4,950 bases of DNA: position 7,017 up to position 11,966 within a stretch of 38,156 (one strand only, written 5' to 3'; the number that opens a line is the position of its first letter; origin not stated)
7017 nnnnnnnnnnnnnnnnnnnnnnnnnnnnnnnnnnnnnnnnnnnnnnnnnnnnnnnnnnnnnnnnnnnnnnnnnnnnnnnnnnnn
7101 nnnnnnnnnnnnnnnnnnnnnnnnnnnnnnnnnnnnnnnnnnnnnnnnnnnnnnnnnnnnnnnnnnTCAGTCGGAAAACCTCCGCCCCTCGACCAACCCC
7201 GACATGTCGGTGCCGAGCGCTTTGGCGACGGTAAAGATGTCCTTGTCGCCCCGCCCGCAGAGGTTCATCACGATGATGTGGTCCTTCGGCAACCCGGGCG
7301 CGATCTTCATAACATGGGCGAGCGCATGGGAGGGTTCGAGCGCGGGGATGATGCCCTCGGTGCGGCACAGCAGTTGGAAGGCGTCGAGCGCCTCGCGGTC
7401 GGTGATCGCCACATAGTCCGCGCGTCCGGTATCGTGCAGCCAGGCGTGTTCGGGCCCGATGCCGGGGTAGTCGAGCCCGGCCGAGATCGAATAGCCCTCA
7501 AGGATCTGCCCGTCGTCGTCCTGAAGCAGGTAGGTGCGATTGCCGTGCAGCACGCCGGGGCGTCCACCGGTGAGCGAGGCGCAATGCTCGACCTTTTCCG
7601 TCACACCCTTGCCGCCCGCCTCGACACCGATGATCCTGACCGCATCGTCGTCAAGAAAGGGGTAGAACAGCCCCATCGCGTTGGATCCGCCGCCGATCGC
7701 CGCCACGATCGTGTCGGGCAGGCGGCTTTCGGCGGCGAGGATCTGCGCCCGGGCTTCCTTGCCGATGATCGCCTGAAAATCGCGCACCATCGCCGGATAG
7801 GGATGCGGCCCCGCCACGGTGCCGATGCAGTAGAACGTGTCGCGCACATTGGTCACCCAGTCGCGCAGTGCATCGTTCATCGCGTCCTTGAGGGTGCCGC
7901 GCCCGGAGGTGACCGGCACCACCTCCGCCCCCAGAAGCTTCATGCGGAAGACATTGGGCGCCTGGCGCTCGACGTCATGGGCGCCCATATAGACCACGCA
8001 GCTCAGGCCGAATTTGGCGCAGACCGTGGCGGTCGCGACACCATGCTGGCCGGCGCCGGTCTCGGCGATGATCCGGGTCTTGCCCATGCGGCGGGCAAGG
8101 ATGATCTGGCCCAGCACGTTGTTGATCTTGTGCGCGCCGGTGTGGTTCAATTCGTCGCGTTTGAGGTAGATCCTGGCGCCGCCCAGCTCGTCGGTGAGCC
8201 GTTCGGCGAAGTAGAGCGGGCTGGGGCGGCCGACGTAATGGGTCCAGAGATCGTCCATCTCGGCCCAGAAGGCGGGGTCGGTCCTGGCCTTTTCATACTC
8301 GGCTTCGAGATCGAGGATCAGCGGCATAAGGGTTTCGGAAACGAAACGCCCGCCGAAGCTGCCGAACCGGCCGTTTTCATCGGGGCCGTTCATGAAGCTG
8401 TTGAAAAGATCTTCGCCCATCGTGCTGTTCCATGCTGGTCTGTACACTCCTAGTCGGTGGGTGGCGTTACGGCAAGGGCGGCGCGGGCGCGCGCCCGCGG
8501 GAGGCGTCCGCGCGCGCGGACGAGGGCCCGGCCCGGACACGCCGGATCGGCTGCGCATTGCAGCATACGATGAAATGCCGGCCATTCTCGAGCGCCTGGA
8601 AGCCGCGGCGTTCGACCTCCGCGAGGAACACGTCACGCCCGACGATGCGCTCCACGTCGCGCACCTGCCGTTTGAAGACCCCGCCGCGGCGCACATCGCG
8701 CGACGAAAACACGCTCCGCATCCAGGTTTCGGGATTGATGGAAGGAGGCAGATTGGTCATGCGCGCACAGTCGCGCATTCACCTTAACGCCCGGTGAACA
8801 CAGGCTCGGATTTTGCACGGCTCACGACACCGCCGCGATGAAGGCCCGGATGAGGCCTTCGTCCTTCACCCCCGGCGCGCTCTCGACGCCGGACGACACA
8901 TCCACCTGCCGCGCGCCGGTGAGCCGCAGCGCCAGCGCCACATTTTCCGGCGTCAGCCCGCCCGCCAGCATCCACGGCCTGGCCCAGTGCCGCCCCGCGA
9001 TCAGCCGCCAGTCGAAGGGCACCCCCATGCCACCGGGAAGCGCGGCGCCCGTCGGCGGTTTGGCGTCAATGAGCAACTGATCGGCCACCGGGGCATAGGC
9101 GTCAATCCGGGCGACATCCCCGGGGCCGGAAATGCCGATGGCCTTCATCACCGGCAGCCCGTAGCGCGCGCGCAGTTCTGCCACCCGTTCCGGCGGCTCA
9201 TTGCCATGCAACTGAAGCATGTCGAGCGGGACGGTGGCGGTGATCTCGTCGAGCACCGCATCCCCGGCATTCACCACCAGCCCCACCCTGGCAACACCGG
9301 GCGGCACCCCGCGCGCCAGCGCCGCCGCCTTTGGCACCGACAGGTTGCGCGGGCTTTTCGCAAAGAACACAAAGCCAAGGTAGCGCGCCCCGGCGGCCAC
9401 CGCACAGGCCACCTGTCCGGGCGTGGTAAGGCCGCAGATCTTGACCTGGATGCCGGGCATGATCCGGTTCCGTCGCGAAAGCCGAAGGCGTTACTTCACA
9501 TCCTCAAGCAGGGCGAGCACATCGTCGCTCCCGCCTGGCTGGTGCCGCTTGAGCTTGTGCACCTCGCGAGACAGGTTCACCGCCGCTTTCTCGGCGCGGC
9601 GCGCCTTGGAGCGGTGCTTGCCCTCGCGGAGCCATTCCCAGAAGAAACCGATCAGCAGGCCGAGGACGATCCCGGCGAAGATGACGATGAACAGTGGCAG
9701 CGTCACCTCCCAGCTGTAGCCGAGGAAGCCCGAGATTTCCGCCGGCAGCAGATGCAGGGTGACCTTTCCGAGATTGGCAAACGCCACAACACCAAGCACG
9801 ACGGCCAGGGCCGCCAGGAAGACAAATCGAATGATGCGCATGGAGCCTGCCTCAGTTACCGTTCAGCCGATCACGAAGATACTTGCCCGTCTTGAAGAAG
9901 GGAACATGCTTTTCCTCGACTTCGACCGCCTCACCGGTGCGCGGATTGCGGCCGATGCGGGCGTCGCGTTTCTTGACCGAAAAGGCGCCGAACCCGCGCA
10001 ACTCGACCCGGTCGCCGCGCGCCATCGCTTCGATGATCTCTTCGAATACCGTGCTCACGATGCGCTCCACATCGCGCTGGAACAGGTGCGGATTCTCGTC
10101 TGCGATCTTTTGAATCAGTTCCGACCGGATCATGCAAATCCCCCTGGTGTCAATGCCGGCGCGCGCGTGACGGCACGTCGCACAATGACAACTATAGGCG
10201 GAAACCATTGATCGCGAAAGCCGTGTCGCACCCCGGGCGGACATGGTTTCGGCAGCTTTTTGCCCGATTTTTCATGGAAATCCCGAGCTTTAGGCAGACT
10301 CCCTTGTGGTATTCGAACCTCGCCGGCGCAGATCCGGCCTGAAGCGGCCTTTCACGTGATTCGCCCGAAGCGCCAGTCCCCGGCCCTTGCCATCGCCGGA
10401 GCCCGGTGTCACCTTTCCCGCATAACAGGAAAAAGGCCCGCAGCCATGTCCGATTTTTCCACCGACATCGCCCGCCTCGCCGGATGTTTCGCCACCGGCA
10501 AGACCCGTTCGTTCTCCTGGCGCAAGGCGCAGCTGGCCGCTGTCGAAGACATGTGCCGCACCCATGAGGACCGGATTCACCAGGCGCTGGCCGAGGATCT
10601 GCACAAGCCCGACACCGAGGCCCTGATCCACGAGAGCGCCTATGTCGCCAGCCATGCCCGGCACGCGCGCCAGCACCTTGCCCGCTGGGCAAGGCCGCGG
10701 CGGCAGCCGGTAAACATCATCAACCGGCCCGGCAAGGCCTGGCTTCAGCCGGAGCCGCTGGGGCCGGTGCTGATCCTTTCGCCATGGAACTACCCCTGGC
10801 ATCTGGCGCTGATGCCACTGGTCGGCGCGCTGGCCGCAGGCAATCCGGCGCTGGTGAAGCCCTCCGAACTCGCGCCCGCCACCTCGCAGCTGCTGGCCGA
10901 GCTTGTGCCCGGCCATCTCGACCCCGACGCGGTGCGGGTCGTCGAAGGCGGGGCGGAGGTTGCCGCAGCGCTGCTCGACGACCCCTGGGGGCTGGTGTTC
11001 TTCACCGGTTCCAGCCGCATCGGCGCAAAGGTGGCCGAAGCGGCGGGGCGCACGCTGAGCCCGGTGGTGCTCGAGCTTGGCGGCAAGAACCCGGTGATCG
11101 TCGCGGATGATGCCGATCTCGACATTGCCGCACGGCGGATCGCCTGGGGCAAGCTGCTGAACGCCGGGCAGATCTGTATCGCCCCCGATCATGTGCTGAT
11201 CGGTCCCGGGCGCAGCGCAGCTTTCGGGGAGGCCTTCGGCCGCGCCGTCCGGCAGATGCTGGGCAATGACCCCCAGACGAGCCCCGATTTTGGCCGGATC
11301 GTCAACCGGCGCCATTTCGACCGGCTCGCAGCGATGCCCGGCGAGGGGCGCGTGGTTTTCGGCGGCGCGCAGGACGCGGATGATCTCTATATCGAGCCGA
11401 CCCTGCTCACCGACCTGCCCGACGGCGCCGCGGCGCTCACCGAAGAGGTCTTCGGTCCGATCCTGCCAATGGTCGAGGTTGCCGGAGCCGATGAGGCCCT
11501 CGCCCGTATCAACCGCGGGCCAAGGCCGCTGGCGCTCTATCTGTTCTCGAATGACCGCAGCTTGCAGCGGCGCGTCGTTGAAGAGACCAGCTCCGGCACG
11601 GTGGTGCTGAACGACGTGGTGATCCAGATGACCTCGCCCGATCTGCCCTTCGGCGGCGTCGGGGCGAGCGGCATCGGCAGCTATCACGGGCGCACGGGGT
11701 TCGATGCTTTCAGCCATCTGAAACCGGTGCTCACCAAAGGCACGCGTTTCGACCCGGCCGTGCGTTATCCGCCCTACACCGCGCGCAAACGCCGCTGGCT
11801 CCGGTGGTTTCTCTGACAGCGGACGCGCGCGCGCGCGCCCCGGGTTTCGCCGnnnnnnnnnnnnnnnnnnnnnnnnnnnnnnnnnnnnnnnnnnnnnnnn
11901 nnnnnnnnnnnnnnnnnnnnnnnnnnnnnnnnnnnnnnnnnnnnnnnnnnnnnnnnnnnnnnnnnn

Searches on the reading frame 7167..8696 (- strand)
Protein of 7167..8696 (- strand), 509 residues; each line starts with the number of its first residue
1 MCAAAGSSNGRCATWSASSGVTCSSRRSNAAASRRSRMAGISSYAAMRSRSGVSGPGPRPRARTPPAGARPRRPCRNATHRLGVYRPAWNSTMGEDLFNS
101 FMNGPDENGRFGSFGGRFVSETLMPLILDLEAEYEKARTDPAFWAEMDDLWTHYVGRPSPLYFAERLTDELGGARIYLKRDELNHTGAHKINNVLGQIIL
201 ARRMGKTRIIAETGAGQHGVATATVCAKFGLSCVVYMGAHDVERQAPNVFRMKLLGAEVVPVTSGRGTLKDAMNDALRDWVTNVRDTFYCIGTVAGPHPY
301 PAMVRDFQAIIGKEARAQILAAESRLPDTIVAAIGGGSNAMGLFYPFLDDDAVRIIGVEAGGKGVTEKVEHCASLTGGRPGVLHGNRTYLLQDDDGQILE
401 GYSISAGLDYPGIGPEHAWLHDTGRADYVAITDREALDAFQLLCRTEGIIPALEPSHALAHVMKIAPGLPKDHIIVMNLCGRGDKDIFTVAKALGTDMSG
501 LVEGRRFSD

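Call 9: search_protein_families(library=pfam, proteins=[window:7167-8696:-], max_evalue=0.001)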
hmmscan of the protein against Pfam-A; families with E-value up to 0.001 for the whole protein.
window:7167-8696:- (509 aa): 1 family
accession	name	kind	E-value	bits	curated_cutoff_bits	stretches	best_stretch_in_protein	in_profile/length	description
PF00291.31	PALP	-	6.1e-42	144.4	35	1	156-481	5-295/295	Pyridoxal-phosphate dependent enzyme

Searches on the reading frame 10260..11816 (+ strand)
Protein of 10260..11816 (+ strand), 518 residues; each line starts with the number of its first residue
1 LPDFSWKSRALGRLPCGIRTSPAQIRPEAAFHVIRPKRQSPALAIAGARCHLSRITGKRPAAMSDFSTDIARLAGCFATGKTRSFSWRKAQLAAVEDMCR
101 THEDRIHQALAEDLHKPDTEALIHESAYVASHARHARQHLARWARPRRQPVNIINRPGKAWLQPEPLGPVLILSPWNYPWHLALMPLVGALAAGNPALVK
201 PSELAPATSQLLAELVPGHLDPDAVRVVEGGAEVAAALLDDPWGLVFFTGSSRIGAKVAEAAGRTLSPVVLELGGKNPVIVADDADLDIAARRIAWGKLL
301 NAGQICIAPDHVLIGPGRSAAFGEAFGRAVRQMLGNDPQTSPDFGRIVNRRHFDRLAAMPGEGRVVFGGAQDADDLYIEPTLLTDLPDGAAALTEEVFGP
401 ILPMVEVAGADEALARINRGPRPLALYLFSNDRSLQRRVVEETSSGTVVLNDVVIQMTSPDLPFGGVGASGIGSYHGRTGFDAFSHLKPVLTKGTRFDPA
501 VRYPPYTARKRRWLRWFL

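Call 9: search_protein_families(library=pfam, proteins=[window:10260-11816:+], max_evalue=0.001)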
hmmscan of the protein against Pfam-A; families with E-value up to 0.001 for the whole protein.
window:10260-11816:+ (518 aa): 1 family
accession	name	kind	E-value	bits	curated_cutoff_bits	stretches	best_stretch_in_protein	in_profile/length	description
PF00171.27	Aldedh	-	1.5e-85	287.9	23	1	81-489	46-460/461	Aldehyde dehydrogenase family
